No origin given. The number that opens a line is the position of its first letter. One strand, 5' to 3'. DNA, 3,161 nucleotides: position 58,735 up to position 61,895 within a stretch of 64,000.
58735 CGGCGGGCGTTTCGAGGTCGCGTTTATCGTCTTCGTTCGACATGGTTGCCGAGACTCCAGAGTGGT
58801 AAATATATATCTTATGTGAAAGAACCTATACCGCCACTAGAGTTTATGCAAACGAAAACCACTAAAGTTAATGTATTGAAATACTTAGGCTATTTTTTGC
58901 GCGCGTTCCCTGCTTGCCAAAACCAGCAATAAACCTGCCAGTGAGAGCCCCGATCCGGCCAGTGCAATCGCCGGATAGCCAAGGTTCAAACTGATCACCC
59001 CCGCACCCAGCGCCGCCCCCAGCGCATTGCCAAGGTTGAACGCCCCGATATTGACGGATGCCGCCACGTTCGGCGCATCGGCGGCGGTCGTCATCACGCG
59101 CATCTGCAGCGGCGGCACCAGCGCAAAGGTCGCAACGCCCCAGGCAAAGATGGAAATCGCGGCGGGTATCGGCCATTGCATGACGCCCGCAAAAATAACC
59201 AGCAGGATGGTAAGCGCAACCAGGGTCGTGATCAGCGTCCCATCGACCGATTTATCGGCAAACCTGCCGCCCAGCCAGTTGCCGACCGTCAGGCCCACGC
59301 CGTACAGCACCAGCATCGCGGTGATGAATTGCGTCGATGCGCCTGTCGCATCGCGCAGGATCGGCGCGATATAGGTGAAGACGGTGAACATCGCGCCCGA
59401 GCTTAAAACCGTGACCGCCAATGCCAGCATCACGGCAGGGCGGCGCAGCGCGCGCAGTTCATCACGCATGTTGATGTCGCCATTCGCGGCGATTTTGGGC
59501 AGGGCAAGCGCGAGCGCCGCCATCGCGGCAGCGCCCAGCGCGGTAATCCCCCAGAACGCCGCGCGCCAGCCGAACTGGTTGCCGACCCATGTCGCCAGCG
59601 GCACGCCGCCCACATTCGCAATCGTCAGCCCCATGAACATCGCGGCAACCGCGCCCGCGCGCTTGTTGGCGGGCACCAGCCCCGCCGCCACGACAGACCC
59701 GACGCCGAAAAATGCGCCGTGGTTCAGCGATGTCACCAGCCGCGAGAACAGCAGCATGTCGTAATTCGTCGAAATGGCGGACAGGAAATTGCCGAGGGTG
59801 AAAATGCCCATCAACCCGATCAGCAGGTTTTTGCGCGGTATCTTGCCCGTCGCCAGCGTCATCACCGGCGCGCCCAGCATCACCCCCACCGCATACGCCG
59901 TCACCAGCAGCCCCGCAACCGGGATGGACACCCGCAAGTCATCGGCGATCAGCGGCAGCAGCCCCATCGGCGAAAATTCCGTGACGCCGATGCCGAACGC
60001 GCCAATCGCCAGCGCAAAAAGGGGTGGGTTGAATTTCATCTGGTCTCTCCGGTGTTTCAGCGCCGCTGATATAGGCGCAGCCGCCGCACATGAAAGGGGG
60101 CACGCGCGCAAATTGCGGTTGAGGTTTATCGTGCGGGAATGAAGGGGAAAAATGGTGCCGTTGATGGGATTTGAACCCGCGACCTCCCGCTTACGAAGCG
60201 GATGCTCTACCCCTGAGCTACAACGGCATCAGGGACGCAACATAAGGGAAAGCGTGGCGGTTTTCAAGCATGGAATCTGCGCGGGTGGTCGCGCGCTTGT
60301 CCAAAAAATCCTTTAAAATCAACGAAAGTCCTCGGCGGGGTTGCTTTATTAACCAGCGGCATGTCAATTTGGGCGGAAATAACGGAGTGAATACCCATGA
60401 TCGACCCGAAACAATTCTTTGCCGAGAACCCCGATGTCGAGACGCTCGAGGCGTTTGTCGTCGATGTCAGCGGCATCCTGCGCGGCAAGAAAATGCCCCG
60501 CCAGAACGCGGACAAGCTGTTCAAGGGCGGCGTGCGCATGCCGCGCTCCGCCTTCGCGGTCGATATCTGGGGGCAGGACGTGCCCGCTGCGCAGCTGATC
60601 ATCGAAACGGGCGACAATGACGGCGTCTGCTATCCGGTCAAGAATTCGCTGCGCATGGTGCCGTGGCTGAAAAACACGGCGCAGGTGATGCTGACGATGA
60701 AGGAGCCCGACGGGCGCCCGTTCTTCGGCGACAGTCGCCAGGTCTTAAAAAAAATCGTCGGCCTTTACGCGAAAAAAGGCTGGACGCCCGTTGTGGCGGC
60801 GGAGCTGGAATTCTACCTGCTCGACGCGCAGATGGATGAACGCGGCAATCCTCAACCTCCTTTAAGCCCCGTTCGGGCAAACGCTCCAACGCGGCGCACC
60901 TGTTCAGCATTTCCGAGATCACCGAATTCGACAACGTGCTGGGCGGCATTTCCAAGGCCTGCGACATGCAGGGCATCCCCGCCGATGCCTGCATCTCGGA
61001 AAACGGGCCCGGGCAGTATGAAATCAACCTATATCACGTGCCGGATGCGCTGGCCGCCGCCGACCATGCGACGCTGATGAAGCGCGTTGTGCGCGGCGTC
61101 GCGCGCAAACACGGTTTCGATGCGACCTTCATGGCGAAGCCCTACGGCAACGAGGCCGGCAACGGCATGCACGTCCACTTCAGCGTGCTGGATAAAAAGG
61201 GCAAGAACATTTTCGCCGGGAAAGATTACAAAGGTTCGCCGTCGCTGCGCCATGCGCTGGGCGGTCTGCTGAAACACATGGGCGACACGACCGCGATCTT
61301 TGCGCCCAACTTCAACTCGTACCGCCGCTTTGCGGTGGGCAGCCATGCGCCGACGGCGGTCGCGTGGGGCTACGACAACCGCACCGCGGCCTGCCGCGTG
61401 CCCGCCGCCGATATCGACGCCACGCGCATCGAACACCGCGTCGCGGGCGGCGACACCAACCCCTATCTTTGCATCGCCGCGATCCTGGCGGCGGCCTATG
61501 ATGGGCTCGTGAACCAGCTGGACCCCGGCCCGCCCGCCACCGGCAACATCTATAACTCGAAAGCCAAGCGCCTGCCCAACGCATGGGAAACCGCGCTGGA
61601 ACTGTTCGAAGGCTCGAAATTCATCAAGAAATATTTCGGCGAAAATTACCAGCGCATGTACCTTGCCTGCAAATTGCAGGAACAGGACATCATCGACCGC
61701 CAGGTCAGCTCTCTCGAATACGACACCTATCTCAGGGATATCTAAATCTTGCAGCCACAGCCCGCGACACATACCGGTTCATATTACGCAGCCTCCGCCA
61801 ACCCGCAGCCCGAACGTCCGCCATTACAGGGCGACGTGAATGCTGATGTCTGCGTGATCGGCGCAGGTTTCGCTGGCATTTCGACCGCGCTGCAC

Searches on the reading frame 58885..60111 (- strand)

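Call 53: search_protein_families(library=pfam, proteins=[window:58885-60111:-], max_evalue=0.001)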
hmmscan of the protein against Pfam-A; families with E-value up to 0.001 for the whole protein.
window:58885-60111:- (408 aa): 2 families
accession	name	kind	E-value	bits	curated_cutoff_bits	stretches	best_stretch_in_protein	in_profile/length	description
PF07690.21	MFS_1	-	5.4e-37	127.9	33.4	1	34-370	1-347/347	Major Facilitator Superfamily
PF06779.20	MFS_4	-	3.1e-07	30.5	26.3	1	39-395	3-362/364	Uncharacterised MFS-type transporter YbfB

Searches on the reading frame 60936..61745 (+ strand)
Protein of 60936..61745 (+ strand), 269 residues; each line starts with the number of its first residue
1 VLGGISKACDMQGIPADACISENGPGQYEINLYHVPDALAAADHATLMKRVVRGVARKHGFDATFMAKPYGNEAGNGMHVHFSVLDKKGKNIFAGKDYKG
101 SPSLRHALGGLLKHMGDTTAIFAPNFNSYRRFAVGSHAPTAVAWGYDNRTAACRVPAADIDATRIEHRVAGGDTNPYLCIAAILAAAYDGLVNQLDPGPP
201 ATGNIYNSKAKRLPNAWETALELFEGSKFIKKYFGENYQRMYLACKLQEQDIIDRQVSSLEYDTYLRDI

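Call 53: search_protein_families(library=pfam, proteins=[window:60936-61745:+], max_evalue=0.001)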
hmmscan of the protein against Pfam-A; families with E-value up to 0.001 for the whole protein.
window:60936-61745:+ (269 aa): 1 family
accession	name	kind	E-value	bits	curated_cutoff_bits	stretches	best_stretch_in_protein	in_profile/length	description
PF00120.29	Gln-synt_C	-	4.5e-91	305.9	24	1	5-265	78-344/344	Glutamine synthetase, catalytic domain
